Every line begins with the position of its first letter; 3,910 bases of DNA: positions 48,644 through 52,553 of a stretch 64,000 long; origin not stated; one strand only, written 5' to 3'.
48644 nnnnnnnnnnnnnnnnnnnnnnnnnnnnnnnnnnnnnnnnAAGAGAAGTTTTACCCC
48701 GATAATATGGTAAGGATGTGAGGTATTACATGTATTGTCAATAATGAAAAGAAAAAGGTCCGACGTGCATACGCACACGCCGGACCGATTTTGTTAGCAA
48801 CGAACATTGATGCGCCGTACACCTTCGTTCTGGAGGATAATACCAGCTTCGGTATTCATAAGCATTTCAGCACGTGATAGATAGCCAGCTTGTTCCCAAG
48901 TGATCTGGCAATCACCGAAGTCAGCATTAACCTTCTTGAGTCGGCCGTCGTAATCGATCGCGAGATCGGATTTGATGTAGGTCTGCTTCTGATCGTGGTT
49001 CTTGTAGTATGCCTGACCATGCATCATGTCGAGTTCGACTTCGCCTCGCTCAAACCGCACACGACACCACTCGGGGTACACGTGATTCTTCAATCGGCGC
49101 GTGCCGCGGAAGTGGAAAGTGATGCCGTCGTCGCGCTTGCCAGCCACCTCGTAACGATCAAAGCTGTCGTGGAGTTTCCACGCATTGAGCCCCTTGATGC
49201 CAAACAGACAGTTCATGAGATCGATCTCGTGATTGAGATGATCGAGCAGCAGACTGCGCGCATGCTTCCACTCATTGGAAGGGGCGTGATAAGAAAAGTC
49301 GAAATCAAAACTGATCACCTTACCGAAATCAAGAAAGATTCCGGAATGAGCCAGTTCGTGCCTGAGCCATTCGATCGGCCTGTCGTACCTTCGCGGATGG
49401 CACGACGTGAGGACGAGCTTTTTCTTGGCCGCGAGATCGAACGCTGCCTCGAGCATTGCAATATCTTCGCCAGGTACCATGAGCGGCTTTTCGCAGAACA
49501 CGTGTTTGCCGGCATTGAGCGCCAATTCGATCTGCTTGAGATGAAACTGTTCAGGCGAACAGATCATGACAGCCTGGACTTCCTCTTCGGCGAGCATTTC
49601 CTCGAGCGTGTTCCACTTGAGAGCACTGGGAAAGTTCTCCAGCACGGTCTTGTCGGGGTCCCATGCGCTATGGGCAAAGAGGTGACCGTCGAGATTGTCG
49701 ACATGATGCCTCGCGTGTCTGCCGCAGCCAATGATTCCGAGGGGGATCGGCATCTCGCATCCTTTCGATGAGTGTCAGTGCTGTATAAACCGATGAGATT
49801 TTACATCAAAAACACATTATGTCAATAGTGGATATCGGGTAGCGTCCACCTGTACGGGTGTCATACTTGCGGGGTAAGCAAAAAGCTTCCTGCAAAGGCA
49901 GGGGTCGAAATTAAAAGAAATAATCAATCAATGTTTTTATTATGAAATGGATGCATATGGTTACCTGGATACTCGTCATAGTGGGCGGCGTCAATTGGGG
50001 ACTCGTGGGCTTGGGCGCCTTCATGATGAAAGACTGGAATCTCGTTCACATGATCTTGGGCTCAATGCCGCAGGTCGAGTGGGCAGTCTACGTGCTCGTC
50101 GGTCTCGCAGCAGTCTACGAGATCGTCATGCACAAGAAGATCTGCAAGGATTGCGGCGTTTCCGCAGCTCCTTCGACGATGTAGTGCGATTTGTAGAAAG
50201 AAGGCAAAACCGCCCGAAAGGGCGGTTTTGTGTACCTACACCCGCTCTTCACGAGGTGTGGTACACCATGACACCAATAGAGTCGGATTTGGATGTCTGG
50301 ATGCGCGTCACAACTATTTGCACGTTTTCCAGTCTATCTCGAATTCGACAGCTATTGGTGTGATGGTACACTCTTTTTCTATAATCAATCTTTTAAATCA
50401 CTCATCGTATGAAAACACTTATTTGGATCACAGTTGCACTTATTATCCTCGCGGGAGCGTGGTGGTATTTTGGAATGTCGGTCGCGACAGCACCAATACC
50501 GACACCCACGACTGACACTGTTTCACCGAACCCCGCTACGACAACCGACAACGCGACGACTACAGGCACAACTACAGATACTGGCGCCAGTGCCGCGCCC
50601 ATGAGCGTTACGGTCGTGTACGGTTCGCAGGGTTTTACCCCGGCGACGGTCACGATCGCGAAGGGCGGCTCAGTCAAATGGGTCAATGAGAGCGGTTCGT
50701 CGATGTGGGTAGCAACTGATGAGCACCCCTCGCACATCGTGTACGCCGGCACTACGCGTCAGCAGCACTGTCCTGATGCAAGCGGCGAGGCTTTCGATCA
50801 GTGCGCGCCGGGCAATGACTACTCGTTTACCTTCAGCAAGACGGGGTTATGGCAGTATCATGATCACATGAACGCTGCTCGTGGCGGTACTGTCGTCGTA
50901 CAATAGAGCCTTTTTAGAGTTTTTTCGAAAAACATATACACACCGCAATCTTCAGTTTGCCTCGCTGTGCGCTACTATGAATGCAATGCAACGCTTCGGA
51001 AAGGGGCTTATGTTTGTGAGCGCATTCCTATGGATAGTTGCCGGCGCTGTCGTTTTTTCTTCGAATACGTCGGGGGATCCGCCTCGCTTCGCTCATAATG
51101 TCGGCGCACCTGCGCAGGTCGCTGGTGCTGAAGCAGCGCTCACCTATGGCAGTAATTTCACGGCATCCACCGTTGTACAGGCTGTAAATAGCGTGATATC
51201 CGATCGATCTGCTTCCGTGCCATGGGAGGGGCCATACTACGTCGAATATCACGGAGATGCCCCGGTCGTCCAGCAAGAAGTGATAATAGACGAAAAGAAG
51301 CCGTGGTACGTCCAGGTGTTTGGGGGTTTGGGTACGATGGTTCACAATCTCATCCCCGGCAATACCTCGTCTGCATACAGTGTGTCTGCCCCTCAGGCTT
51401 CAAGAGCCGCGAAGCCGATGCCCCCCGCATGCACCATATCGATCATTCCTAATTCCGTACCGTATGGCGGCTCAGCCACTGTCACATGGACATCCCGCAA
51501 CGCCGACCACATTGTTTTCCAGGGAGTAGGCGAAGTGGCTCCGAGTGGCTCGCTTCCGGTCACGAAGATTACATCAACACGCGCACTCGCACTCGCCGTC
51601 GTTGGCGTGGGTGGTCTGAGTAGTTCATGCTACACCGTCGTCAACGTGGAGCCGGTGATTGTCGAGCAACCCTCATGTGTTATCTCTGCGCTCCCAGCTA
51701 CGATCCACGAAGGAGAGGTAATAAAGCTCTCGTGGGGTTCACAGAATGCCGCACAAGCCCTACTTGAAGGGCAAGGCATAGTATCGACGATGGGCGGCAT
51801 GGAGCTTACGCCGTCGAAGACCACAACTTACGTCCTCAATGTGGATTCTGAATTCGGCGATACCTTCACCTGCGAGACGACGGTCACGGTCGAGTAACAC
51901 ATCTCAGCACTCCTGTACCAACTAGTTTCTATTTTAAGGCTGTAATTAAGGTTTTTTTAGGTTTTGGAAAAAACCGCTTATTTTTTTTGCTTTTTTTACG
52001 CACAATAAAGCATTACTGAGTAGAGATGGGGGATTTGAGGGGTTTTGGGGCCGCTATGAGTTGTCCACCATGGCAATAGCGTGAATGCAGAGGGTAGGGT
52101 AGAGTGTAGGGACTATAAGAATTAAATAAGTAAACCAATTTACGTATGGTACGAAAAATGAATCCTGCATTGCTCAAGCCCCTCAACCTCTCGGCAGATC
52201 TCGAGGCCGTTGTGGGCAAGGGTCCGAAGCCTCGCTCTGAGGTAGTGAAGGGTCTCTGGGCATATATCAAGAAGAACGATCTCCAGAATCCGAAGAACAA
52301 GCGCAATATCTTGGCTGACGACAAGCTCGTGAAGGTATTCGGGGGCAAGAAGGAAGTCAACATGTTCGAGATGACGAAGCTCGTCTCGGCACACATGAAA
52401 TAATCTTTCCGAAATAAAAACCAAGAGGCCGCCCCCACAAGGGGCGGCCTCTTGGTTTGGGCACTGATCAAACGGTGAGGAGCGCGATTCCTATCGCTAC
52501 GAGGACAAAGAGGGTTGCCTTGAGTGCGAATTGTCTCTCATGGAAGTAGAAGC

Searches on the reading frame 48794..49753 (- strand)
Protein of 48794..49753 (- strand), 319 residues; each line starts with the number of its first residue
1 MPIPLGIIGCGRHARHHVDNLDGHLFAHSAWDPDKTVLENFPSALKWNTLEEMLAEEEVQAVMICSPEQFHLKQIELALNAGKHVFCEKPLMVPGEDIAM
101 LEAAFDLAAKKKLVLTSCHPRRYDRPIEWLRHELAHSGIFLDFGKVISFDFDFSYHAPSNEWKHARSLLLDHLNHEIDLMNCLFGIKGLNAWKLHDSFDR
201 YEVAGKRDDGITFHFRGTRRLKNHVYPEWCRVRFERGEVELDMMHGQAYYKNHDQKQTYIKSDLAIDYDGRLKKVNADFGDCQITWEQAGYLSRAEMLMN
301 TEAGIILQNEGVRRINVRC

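Call 12: search_protein_families(library=pfam, proteins=[window:48794-49753:-], max_evalue=0.001)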
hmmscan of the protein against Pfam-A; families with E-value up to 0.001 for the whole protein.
window:48794-49753:- (319 aa): 1 family
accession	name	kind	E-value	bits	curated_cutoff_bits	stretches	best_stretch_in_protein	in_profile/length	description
PF01408.29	GFO_IDH_MocA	-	5.8e-18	66.1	24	1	5-116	3-117/120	Oxidoreductase family, NAD-binding Rossmann fold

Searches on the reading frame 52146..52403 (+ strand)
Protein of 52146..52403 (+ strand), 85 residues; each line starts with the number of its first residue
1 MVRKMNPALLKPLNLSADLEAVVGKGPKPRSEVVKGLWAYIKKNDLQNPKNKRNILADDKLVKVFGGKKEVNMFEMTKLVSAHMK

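Call 3: search_protein_families(library=pfam, proteins=[window:52146-52403:+], max_evalue=0.01)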
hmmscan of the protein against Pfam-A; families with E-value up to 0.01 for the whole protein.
window:52146-52403:+ (85 aa): 1 family
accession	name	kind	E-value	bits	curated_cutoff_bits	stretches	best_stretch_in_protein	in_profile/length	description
PF02201.23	SWIB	-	9.1e-30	102.7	25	1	11-84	1-74/74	SWIB/MDM2 domain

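Call 59: list_cluster_members(proteins=[window:52146-52403:+, window:31728-32567:+, window:31043-31726:+, window:37314-38702:-, window:22117-23355:+, window:25982-26953:+, window:45796-47226:-, window:6098-7936:+, window:483-2132:-, window:54060-54839:-])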
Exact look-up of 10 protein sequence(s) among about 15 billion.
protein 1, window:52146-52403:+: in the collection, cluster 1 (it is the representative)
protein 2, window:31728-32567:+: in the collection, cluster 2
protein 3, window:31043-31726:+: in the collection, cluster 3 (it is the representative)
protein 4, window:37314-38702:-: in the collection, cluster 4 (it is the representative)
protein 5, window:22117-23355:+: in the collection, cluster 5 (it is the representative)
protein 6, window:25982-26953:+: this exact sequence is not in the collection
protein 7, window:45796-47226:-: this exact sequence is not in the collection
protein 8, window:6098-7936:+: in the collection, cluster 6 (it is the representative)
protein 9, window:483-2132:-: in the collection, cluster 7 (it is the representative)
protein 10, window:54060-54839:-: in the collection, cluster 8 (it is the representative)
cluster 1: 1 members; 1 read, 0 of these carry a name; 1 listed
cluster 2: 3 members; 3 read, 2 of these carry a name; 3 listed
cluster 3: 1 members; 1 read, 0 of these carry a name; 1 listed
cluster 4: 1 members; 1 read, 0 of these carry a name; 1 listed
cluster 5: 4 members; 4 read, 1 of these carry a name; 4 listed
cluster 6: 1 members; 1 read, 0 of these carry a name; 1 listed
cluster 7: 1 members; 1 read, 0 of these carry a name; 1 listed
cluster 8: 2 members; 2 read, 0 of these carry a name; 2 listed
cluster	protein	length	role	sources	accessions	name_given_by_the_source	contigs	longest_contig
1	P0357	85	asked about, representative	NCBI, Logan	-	-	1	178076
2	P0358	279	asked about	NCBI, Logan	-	-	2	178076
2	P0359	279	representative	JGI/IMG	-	thymidylate synthase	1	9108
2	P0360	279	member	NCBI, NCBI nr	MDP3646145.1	MAG: thymidylate synthase [bacterium] | thymidylate synthase [bacterium]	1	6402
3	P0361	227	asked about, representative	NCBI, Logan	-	-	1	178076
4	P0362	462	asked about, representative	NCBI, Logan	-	-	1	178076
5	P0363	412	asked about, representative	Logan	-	-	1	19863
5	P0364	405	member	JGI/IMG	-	alpha-amylase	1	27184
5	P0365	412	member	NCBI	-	-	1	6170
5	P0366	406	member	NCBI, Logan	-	-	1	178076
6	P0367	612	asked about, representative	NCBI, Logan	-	-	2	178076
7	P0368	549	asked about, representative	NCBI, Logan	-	-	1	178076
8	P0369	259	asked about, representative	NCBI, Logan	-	-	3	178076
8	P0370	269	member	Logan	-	-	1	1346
